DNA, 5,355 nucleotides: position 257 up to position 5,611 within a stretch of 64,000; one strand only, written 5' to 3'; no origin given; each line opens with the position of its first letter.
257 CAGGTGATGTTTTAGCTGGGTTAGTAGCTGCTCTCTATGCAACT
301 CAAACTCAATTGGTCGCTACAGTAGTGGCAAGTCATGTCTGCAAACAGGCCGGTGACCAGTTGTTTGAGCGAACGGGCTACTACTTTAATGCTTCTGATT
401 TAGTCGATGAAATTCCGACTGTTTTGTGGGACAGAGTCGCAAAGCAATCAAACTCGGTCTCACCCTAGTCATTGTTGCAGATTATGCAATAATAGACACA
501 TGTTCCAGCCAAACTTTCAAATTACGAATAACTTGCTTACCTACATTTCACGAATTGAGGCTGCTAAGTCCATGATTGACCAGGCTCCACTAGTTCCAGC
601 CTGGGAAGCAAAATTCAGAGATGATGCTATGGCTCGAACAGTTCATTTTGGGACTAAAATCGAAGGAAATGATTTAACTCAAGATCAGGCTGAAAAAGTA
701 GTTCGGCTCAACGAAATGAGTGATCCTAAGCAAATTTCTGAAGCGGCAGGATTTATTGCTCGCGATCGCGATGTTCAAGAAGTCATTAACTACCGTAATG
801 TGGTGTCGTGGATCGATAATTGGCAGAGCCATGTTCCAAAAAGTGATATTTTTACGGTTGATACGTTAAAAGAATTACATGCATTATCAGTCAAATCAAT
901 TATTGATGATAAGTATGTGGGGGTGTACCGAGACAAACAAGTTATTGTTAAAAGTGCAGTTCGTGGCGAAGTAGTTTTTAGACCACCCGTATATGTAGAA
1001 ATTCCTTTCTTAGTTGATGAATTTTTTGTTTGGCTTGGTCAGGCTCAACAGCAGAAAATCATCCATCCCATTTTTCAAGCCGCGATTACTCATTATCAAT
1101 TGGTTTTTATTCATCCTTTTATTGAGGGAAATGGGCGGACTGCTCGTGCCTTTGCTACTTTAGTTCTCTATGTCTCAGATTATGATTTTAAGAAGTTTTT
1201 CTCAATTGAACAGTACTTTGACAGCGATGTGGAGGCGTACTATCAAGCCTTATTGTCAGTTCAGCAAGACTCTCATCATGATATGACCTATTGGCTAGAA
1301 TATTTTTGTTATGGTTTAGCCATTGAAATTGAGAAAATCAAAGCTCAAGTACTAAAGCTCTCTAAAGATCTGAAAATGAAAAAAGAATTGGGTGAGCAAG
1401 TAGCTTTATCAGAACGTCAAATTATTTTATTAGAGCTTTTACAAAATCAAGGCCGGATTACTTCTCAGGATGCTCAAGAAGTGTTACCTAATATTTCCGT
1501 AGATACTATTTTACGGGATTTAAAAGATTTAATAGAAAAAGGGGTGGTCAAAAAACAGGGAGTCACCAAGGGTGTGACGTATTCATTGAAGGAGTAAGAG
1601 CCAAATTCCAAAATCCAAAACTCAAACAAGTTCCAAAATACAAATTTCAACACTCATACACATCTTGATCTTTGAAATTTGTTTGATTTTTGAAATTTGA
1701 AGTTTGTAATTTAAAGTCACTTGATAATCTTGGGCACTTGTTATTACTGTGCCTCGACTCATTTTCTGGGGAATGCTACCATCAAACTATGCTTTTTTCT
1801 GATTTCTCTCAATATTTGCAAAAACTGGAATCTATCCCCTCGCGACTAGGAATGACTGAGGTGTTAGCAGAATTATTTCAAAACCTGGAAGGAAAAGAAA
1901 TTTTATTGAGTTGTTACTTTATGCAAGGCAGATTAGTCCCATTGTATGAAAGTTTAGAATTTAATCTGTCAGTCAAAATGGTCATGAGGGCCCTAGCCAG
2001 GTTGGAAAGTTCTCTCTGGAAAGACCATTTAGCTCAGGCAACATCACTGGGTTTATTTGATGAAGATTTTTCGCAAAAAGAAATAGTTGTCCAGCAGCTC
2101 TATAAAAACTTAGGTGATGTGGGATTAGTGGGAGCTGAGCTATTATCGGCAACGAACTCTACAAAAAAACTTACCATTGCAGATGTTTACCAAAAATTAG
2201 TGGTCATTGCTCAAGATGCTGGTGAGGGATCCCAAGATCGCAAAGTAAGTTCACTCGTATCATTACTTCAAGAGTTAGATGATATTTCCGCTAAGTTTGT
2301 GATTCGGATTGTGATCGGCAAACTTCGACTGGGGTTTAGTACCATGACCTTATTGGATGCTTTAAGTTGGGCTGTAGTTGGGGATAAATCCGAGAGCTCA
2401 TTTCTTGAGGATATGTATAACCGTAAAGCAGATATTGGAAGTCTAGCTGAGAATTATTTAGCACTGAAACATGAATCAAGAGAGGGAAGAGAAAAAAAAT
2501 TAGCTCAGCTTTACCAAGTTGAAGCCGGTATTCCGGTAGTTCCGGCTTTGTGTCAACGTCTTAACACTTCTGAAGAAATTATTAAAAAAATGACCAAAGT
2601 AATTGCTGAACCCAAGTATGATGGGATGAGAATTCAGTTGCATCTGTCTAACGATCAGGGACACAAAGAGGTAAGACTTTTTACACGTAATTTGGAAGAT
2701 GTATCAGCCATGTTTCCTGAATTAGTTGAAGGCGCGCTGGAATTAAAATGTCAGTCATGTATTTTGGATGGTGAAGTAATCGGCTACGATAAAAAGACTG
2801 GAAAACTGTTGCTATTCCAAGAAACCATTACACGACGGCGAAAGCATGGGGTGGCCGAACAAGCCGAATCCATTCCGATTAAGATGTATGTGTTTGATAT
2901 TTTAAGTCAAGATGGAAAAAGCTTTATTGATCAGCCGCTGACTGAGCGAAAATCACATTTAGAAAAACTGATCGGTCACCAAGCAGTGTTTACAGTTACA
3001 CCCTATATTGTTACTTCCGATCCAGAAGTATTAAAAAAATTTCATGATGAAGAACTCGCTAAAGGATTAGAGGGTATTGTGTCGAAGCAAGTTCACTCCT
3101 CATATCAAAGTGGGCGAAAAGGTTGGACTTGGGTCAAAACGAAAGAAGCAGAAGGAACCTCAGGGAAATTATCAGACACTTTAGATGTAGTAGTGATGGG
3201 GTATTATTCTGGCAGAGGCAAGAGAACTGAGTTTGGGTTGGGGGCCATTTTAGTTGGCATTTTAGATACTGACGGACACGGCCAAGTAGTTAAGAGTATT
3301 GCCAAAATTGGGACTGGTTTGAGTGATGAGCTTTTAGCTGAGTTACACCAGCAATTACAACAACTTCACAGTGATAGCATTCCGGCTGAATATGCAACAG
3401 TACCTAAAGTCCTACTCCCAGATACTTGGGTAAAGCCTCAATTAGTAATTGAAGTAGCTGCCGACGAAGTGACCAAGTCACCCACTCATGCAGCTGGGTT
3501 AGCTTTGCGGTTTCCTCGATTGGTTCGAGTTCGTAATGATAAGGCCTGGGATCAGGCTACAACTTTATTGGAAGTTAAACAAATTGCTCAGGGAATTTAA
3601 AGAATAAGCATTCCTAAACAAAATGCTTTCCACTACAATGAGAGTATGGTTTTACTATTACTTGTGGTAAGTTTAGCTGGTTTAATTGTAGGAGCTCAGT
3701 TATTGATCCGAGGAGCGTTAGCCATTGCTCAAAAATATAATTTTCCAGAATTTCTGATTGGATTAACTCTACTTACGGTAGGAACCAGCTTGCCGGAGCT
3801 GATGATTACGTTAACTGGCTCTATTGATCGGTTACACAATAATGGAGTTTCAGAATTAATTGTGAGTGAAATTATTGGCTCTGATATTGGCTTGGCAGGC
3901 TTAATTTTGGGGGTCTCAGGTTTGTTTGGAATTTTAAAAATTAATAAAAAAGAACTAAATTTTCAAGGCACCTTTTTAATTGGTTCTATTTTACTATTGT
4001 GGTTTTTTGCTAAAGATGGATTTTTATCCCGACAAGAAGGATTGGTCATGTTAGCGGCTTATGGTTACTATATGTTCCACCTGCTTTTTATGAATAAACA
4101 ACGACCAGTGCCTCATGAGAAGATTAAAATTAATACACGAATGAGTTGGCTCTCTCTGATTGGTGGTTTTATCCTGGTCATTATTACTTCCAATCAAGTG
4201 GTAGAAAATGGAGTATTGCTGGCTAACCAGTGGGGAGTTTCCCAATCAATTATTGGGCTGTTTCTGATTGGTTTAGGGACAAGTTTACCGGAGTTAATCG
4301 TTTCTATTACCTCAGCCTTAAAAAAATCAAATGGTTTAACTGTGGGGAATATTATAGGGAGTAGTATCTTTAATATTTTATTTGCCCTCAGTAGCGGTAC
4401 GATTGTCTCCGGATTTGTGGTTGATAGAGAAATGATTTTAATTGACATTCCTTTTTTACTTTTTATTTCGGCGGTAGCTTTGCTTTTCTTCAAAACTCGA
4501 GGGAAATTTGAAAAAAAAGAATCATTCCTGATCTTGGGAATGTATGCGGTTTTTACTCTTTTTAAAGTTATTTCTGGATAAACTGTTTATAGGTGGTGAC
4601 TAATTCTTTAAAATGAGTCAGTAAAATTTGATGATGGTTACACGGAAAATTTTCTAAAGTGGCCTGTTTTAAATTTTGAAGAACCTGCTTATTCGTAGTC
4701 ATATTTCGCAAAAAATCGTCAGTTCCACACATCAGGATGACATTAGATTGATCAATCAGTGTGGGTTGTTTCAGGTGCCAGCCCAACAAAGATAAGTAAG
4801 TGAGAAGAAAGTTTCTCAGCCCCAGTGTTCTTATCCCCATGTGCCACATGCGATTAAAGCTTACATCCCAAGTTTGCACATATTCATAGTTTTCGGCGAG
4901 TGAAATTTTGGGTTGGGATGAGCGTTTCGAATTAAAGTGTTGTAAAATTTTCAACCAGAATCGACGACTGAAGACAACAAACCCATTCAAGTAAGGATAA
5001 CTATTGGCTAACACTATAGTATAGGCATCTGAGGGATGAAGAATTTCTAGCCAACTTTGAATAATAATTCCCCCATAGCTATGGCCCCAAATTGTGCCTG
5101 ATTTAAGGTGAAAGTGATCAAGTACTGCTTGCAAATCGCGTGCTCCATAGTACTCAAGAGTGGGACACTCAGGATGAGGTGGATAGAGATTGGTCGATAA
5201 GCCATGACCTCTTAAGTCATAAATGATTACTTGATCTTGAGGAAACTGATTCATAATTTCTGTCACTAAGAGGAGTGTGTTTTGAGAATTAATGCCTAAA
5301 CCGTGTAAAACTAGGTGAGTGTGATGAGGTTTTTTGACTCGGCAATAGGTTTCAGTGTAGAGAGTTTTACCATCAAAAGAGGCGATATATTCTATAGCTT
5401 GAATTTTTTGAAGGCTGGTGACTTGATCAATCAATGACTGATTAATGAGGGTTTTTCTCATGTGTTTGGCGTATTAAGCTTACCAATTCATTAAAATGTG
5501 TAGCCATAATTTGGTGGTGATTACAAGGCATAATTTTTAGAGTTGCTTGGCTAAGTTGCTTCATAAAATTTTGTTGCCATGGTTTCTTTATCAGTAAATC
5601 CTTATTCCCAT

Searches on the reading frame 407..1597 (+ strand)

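Call 86: search_protein_families(library=pfam, proteins=[window:407-1597:+], max_evalue=0.0001)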
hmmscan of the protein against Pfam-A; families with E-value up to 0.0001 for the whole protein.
window:407-1597:+ (396 aa): 2 families
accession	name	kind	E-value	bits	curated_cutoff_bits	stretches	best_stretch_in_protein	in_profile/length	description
PF02661.23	Fic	-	4.1e-18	66.4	24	1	149-254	2-93/93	Fic/DOC family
PF08220.18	HTH_DeoR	-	1.6e-05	25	21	1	337-383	1-46/57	DeoR-like helix-turn-helix domain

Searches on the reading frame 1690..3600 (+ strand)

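Call 86: search_protein_families(library=pfam, proteins=[window:1690-3600:+], max_evalue=0.0001)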
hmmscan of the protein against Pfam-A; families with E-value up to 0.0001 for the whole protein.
window:1690-3600:+ (636 aa): 4 families
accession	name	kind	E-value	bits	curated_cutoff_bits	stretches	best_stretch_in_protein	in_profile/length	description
PF01068.26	DNA_ligase_A_M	-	4.9e-48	163.9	26.2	1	285-485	1-204/204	ATP dependent DNA ligase domain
PF04675.19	DNA_ligase_A_N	-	1.2e-29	104.1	24.6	1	36-226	2-174/174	DNA ligase N terminus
PF04679.21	DNA_ligase_A_C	-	2.5e-20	73.1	27.5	1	516-618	4-94/94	ATP dependent DNA ligase C terminal region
PF09414.15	RNA_ligase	-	3.3e-05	24.6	27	1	303-476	2-162/171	RNA ligase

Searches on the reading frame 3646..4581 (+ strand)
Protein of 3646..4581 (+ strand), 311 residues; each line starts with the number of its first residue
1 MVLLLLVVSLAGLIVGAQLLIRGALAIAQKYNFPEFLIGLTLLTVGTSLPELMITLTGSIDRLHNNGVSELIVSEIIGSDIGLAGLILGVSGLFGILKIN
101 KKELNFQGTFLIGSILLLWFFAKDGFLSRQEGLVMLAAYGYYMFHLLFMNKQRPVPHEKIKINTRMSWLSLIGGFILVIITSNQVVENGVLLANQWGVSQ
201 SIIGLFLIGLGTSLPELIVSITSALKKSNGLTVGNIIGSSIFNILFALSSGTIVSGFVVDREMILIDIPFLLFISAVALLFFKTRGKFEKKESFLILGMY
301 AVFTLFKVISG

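Call 86: search_protein_families(library=pfam, proteins=[window:3646-4581:+], max_evalue=0.0001)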
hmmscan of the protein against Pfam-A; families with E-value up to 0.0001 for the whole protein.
window:3646-4581:+ (311 aa): 1 family
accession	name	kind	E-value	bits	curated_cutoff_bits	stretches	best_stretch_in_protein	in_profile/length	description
PF01699.29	Na_Ca_ex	-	1.6e-50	171.5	24.9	2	167-307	2-149/151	Sodium/calcium exchanger protein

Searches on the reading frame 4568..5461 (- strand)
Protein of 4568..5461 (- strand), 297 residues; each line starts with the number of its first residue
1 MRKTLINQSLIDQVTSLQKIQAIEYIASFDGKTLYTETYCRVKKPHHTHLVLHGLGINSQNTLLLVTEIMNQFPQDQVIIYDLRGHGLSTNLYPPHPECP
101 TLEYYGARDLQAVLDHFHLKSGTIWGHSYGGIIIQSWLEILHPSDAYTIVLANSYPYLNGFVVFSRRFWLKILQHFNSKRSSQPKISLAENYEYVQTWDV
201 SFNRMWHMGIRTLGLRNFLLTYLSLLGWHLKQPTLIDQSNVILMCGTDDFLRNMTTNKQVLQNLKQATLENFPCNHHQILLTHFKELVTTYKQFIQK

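Call 86: search_protein_families(library=pfam, proteins=[window:4568-5461:-], max_evalue=0.0001)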
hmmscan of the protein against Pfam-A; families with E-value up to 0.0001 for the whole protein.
window:4568-5461:- (297 aa): 3 families
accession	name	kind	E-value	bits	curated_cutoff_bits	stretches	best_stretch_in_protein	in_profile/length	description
PF00561.26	Abhydrolase_1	-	4.7e-10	40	25.8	1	50-154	4-102/245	alpha/beta hydrolase fold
PF12146.15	Hydrolase_4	-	7.1e-10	39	27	1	44-280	2-235/239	Serine aminopeptidase, S33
PF12697.13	Abhydrolase_6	-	1.6e-09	39.2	26.3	1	50-261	2-189/217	Alpha/beta hydrolase family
